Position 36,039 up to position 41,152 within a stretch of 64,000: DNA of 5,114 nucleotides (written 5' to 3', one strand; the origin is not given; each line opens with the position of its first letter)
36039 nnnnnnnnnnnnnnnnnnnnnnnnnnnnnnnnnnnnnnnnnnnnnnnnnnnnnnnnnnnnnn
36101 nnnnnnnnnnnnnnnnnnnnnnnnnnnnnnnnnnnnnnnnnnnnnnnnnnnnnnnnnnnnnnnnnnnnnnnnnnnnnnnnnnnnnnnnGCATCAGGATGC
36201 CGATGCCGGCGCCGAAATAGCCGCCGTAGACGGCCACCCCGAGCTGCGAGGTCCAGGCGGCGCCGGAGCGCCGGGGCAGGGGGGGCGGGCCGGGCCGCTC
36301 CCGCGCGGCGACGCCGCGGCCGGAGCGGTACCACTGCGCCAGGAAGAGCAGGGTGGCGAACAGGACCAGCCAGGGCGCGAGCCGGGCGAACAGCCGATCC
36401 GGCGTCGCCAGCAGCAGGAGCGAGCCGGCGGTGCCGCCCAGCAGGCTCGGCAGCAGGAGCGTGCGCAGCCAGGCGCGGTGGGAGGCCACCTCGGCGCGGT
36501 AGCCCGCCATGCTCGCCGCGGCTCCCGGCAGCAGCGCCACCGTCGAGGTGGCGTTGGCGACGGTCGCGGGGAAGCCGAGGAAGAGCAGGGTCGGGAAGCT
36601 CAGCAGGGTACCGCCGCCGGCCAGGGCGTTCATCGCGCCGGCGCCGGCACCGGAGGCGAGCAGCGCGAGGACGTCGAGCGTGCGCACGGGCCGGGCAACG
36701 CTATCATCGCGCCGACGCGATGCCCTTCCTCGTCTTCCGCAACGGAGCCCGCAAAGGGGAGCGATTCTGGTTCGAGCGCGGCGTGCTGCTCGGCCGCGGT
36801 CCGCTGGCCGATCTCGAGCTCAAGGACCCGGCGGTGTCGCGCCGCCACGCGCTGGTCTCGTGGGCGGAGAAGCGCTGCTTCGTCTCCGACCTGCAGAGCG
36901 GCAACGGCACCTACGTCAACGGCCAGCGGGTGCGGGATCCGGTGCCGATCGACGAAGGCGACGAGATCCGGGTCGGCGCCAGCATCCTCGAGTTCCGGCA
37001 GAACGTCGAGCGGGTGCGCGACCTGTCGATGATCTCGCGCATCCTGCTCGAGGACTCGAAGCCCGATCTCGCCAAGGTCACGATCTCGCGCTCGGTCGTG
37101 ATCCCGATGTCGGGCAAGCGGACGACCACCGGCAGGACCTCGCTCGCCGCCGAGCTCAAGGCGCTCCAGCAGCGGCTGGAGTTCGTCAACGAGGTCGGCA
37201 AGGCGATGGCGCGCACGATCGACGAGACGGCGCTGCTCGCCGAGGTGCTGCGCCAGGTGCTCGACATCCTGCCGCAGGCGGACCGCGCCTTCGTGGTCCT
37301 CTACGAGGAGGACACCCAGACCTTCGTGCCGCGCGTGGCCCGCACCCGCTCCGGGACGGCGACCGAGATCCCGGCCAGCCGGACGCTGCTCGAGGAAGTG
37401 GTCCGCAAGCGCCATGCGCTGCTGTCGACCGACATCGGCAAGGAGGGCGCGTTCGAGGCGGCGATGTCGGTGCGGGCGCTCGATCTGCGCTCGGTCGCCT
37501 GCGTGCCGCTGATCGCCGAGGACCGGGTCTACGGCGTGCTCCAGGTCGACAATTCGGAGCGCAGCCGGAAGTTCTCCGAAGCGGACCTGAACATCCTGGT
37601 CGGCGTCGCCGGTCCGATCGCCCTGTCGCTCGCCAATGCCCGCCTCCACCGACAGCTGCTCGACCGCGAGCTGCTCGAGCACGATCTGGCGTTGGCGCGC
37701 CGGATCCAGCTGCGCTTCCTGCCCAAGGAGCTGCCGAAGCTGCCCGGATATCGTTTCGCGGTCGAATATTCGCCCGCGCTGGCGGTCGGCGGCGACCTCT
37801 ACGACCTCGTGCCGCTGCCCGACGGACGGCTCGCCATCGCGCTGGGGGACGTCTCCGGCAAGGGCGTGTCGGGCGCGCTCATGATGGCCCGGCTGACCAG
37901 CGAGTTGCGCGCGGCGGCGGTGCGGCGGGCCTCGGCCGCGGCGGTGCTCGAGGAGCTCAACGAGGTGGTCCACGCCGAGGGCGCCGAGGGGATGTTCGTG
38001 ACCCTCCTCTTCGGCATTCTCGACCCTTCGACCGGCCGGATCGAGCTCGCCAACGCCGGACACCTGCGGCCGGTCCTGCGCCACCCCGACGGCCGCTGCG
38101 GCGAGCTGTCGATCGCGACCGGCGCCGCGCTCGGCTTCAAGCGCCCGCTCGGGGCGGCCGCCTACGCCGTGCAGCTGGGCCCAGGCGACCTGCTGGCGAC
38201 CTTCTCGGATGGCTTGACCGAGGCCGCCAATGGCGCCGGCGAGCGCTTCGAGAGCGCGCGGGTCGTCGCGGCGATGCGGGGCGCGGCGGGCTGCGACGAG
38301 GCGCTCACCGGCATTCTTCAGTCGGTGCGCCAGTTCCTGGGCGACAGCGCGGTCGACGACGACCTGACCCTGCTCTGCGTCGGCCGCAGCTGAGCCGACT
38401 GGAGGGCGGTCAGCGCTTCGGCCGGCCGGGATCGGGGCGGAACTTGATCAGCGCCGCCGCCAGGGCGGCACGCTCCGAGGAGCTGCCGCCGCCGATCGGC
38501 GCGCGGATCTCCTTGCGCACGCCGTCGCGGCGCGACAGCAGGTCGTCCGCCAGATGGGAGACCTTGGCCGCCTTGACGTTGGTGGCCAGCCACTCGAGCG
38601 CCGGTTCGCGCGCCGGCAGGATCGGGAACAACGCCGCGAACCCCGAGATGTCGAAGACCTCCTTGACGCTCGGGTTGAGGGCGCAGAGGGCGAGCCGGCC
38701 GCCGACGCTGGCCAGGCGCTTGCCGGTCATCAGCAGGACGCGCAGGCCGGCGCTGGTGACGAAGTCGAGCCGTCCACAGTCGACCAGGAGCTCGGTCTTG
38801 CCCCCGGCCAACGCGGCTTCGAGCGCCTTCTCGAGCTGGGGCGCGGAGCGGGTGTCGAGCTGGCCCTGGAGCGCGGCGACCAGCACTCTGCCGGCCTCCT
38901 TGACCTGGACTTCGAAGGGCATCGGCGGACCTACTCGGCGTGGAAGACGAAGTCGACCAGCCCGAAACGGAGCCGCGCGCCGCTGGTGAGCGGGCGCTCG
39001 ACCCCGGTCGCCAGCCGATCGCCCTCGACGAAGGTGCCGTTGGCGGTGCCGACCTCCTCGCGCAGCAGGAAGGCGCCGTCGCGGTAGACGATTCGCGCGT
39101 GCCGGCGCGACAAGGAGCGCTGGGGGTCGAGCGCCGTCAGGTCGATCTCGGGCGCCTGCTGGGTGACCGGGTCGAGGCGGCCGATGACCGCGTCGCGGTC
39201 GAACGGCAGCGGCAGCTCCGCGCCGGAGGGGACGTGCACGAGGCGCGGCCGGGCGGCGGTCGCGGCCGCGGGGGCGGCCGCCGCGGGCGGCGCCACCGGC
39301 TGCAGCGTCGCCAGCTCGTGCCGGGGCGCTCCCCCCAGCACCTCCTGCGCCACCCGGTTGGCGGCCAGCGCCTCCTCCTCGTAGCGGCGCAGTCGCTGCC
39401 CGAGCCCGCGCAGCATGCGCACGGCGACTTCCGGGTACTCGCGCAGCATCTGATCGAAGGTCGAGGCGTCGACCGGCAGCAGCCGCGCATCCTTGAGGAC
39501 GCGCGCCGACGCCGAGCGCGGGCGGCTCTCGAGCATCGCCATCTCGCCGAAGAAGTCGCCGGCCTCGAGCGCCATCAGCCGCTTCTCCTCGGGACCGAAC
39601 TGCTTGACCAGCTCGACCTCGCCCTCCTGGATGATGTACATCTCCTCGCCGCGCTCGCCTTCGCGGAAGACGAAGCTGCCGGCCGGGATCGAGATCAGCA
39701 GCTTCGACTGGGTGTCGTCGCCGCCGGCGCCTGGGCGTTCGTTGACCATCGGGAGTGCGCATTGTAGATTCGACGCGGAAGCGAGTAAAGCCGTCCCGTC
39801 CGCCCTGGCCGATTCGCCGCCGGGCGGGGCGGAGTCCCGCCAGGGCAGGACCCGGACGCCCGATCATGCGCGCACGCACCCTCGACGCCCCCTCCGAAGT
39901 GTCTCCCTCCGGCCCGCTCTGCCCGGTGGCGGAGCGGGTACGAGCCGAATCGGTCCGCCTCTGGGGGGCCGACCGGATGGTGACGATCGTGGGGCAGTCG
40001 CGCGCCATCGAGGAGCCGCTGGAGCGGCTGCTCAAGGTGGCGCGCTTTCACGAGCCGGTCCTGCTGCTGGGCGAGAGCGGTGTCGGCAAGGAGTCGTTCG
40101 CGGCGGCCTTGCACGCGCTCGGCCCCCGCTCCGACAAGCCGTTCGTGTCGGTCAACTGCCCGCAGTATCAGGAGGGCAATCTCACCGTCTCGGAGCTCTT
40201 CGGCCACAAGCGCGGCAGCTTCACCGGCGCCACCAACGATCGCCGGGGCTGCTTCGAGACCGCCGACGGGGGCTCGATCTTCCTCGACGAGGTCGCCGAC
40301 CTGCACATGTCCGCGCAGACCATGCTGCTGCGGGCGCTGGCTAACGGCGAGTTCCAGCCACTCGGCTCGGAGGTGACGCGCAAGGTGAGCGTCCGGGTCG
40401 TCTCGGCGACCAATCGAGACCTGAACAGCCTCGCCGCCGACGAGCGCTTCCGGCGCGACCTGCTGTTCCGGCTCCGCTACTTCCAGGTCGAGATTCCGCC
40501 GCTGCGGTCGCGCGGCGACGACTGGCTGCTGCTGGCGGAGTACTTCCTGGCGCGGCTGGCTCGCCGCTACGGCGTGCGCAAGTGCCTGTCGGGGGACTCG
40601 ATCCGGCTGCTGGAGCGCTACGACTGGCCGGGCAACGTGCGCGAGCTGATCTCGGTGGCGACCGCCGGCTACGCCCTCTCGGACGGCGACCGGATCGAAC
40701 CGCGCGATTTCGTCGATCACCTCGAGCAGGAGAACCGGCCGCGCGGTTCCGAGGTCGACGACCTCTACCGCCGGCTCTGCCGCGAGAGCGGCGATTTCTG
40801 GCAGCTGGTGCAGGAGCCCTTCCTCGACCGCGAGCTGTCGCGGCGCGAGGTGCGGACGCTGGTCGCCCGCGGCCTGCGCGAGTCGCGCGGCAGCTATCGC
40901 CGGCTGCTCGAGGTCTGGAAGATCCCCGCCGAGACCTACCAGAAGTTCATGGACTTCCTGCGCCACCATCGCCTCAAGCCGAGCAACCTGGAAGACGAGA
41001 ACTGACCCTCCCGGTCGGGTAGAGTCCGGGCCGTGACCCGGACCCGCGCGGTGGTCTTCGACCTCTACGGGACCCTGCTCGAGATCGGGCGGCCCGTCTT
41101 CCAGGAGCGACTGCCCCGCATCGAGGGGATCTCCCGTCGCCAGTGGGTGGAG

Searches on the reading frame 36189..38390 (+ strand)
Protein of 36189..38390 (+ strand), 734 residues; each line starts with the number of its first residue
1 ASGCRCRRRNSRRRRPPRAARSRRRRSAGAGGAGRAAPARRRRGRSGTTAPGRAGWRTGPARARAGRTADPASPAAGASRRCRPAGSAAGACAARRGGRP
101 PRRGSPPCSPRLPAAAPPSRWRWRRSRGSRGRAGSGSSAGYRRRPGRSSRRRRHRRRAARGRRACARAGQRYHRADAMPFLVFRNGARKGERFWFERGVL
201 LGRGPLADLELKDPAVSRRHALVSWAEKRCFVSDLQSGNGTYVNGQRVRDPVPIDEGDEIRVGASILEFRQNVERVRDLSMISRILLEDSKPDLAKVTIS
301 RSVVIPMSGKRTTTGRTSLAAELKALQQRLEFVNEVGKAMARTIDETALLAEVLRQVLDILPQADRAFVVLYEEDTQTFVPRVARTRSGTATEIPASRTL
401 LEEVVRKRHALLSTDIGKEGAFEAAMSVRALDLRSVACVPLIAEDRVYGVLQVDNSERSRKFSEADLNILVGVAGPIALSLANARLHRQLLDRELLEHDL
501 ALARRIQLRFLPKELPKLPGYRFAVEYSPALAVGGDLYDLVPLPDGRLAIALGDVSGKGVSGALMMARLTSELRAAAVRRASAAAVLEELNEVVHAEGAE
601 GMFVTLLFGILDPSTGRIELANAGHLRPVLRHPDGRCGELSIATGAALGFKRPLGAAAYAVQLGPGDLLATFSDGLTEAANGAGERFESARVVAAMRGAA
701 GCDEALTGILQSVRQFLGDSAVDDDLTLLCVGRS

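Call 20: search_protein_families(library=pfam, proteins=[window:36189-38390:+], max_evalue=0.001)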
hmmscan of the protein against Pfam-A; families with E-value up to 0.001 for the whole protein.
window:36189-38390:+ (734 aa): 6 families
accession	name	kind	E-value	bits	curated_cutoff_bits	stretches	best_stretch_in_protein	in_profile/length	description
PF07228.17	SpoIIE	-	7e-48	163.5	25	1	544-732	1-190/192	Stage II sporulation protein E (SpoIIE)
PF00498.31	FHA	-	5e-19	68.9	20.7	1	200-263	2-67/67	FHA domain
PF13185.12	GAF_2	-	4e-16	59.9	28.6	1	345-481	3-135/136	GAF domain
PF01590.32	GAF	-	4e-13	50.5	22.4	1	348-481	4-133/133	GAF domain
PF16697.10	Yop-YscD_cpl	-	6.1e-13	49.3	33.2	1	185-271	4-92/94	Inner membrane component of T3SS, cytoplasmic domain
PF13492.12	GAF_3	-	1.8e-11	45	27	1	349-483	5-129/129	GAF domain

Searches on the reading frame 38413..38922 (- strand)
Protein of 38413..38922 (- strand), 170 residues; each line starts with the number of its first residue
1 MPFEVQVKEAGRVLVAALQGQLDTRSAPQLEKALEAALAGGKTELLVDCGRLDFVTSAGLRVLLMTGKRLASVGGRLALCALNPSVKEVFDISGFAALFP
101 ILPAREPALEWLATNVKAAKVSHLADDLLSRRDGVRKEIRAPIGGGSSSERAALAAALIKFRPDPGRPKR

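Call 53: search_protein_families(library=pfam, proteins=[window:38413-38922:-], max_evalue=0.1)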
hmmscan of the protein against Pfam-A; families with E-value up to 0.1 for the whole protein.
window:38413-38922:- (170 aa): 2 families
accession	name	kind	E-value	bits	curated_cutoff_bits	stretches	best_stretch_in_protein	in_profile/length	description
PF01740.26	STAS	-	9e-18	64.4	22.6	1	5-103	2-101/106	STAS domain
PF13466.11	STAS_2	-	7.3e-16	58.6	29.2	1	18-95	3-79/80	STAS domain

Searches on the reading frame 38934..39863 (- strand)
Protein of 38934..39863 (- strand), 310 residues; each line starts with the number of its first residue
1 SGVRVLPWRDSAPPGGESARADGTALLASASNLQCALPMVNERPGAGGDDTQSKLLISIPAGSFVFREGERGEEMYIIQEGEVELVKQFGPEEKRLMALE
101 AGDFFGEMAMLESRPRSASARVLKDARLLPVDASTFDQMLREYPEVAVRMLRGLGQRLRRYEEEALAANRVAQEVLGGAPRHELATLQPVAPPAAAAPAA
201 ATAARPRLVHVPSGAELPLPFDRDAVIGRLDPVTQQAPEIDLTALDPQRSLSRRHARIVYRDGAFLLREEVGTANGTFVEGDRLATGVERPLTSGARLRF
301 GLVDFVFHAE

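Call 20: search_protein_families(library=pfam, proteins=[window:38934-39863:-], max_evalue=0.001)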
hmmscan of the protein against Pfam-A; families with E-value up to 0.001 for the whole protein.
window:38934-39863:- (310 aa): 2 families
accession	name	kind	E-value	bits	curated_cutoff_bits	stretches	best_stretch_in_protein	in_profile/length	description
PF00027.35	cNMP_binding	-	5.5e-21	74.8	27.5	1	58-143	3-89/89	Cyclic nucleotide-binding domain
PF00498.31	FHA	-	2.7e-10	41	20.7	1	227-301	3-67/67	FHA domain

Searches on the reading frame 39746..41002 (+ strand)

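Call 20: search_protein_families(library=pfam, proteins=[window:39746-41002:+], max_evalue=0.001)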
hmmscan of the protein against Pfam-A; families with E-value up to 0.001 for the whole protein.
window:39746-41002:+ (419 aa): 5 families
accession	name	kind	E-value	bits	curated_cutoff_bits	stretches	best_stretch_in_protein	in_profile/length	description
PF00158.32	Sigma54_activat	-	4.1e-57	193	20.2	1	81-248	1-167/168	Sigma-54 interaction domain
PF14532.12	Sigma54_activ_2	-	1.8e-20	74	25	1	82-253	1-138/138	Sigma-54 interaction domain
PF25601.1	AAA_lid_14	-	3.1e-17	62.6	27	1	254-333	1-81/87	AAA+ ATPase lid domain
PF07728.20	AAA_5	-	4.3e-07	30.5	22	1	104-226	1-125/139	AAA domain (dynein-related subfamily)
PF00004.35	AAA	-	0.00058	20.8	21.2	0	105-239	1-127/131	ATPase family associated with various cellular activities (AAA)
